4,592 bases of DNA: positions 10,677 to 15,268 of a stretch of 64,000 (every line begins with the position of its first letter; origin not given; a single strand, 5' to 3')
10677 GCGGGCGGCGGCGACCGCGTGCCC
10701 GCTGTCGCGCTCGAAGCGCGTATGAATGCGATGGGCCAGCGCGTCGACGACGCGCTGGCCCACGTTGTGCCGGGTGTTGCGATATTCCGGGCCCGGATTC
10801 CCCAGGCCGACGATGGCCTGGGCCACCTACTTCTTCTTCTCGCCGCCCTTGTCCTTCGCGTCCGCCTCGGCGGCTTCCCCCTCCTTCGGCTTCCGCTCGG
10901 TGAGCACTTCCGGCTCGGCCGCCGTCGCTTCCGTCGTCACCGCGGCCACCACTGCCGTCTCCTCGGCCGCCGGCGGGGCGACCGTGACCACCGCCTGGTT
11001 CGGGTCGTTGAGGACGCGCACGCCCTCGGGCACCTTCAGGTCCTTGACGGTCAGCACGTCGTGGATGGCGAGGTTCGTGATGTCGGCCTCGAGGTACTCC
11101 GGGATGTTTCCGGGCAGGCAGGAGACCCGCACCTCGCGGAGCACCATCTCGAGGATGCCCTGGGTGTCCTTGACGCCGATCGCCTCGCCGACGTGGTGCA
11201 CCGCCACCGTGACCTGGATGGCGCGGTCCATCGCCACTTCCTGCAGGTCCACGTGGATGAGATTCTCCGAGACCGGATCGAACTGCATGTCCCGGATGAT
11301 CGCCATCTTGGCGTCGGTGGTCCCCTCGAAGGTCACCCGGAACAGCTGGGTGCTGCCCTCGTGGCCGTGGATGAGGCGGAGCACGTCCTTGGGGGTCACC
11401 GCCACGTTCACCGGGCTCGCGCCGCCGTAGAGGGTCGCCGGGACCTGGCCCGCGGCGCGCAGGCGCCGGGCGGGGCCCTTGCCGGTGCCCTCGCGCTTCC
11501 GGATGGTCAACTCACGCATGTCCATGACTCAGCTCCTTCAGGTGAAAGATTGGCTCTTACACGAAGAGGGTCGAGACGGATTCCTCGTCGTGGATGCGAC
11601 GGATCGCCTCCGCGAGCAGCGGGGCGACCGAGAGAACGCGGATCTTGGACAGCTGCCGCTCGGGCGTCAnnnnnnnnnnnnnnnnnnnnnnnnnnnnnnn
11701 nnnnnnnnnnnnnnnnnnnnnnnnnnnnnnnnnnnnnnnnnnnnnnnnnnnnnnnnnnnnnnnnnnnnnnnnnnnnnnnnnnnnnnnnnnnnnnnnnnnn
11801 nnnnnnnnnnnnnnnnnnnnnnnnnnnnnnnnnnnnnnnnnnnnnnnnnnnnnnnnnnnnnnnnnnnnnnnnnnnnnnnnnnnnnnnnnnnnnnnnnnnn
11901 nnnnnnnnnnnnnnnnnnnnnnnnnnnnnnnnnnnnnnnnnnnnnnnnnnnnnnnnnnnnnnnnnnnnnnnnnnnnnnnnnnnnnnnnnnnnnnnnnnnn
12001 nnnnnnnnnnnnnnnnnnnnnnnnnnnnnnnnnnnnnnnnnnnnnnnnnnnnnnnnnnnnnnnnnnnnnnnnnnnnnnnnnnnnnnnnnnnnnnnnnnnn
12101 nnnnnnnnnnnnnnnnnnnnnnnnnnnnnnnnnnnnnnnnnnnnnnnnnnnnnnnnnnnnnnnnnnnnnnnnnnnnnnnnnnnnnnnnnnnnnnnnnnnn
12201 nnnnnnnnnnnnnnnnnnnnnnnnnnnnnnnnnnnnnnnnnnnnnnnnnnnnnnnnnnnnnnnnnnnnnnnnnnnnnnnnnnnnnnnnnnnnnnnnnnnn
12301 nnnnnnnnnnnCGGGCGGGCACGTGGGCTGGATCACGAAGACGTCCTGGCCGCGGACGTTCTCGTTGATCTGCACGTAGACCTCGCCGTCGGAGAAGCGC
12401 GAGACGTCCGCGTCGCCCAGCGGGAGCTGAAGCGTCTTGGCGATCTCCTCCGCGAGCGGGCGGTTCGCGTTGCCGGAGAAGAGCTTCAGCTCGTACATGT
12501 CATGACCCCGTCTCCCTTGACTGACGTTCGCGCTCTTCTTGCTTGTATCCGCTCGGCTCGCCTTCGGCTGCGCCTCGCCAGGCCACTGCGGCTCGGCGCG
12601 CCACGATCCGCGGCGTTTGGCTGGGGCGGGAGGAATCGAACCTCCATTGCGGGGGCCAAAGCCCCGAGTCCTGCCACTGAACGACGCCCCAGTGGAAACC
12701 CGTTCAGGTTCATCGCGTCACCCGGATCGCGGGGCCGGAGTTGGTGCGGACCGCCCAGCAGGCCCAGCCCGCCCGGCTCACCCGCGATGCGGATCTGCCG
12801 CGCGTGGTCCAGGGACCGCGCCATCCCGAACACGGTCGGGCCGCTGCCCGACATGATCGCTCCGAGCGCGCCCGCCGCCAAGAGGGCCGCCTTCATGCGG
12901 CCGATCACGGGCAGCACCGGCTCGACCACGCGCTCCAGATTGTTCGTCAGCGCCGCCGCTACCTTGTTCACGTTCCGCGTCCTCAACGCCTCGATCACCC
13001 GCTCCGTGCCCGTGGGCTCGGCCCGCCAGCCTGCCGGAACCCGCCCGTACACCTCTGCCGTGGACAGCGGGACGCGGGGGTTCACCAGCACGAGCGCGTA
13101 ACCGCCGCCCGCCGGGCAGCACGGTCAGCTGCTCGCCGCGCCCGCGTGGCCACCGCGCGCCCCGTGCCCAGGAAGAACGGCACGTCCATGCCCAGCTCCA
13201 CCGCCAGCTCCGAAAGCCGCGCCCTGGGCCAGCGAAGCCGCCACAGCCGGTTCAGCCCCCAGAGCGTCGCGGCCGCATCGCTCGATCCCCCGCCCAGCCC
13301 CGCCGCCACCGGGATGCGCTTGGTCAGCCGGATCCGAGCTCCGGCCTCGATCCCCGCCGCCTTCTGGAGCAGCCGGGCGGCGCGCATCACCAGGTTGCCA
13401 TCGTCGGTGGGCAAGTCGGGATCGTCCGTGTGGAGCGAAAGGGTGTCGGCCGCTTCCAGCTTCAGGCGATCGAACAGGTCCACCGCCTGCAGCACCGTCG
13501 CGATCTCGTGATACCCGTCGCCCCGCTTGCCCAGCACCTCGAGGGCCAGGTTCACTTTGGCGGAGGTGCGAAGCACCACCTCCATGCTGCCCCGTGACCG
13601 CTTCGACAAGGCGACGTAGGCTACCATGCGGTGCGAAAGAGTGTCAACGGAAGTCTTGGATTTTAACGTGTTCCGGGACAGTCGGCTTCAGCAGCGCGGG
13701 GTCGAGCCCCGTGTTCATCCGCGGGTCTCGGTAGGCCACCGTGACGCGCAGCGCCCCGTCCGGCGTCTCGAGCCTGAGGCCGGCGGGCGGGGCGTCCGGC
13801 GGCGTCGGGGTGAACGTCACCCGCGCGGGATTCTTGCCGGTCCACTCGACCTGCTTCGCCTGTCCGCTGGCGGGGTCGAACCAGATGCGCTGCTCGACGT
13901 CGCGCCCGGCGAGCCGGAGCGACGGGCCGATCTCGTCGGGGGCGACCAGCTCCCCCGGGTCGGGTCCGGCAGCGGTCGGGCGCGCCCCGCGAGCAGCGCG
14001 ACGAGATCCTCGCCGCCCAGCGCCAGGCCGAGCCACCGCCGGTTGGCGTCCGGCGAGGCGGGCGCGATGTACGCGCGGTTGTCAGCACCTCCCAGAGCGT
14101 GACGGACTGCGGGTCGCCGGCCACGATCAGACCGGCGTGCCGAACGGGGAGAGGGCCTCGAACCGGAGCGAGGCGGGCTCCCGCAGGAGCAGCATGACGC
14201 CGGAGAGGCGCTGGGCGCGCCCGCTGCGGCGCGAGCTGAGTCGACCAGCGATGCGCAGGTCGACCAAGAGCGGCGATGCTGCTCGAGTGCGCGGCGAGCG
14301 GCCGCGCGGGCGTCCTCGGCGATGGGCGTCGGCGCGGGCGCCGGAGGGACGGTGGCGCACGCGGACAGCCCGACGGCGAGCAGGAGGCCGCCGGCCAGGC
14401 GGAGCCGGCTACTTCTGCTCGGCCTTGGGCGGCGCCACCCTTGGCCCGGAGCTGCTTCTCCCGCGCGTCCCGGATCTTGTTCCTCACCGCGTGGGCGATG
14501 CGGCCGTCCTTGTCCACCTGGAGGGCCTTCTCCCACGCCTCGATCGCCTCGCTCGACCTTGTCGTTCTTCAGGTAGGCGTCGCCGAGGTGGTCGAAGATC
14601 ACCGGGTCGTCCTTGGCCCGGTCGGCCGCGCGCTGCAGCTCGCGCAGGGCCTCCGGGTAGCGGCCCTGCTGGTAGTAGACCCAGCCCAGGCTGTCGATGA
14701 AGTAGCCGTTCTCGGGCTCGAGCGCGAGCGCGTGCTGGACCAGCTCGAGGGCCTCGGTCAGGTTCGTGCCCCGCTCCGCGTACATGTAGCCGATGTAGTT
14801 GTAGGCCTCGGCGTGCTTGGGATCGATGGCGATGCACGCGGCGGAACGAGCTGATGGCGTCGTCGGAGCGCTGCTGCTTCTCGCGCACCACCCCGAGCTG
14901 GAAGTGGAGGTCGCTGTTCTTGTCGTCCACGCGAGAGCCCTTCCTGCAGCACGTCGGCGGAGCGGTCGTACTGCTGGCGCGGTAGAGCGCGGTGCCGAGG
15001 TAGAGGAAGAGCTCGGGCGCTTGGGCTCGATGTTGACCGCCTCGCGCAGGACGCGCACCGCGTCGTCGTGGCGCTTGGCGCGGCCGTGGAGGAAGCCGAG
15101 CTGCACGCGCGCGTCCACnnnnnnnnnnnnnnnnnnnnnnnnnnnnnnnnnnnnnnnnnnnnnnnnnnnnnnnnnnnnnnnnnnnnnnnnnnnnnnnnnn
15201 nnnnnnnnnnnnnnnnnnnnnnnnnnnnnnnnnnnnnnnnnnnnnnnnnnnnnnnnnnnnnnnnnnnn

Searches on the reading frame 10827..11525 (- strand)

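Call 92: search_protein_families(library=pfam, proteins=[window:10827-11525:-], max_evalue=0.001)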
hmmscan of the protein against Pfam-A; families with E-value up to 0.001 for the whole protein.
window:10827-11525:- (232 aa): 2 families
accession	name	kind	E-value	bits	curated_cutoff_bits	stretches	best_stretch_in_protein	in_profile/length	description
PF14693.11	Ribosomal_TL5_C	-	1.8e-27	95.9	27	1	103-185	2-83/84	Ribosomal protein TL5, C-terminal domain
PF01386.24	Ribosomal_L25p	-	1.6e-21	77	23.6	1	6-94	1-82/82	Ribosomal L25p family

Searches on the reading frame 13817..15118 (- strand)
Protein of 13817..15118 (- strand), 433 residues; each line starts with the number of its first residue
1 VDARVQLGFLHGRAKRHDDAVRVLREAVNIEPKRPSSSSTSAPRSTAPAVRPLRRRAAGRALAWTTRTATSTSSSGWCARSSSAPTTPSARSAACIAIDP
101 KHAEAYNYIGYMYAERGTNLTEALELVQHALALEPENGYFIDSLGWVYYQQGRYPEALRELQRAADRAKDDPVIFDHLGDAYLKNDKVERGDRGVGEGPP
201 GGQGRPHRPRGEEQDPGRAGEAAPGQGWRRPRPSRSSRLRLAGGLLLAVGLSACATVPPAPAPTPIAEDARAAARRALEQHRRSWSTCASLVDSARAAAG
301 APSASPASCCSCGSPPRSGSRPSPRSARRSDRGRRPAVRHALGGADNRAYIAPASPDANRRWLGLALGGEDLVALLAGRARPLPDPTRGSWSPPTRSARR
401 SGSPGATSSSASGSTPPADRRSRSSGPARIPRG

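Call 92: search_protein_families(library=pfam, proteins=[window:13817-15118:-], max_evalue=0.001)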
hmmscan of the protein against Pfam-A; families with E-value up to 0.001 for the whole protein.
window:13817-15118:- (433 aa): 13 families
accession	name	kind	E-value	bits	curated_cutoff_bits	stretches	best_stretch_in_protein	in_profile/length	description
PF13414.12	TPR_11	-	1.8e-12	47.1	26.8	1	147-185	3-41/42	TPR repeat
PF07719.23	TPR_2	-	2.2e-11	43.4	27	1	144-170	7-33/34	Tetratricopeptide repeat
PF13431.12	TPR_17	-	3.5e-11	42.9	24.4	0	95-123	5-32/34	Tetratricopeptide repeat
PF13428.12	TPR_14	-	3.5e-10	40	23.5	0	143-179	6-42/44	Tetratricopeptide repeat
PF14559.12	TPR_19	-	6.2e-09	36.5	25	1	120-172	7-59/68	Tetratricopeptide repeat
PF13424.12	TPR_12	-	2.1e-07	31.5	30.1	1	103-169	3-76/77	Tetratricopeptide repeat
PF13374.12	TPR_10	-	4.2e-07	30.2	27.5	1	142-169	6-33/42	Tetratricopeptide repeat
PF00515.34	TPR_1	-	2.1e-06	27.7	27.8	0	144-166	7-29/34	Tetratricopeptide repeat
PF13432.12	TPR_16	-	2.6e-06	28.2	32.7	1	119-172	12-65/65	Tetratricopeptide repeat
PF13371.12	TPR_9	-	1.5e-05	25.4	35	1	119-173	10-64/73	Tetratricopeptide repeat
PF13181.12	TPR_8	-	1.7e-05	25.1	25.7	0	3-33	3-33/34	Tetratricopeptide repeat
PF13176.12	TPR_7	-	0.00022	21.5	27.9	0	142-171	3-34/36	Tetratricopeptide repeat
PF13174.12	TPR_6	-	0.00024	22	26.3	0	144-167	6-29/33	Tetratricopeptide repeat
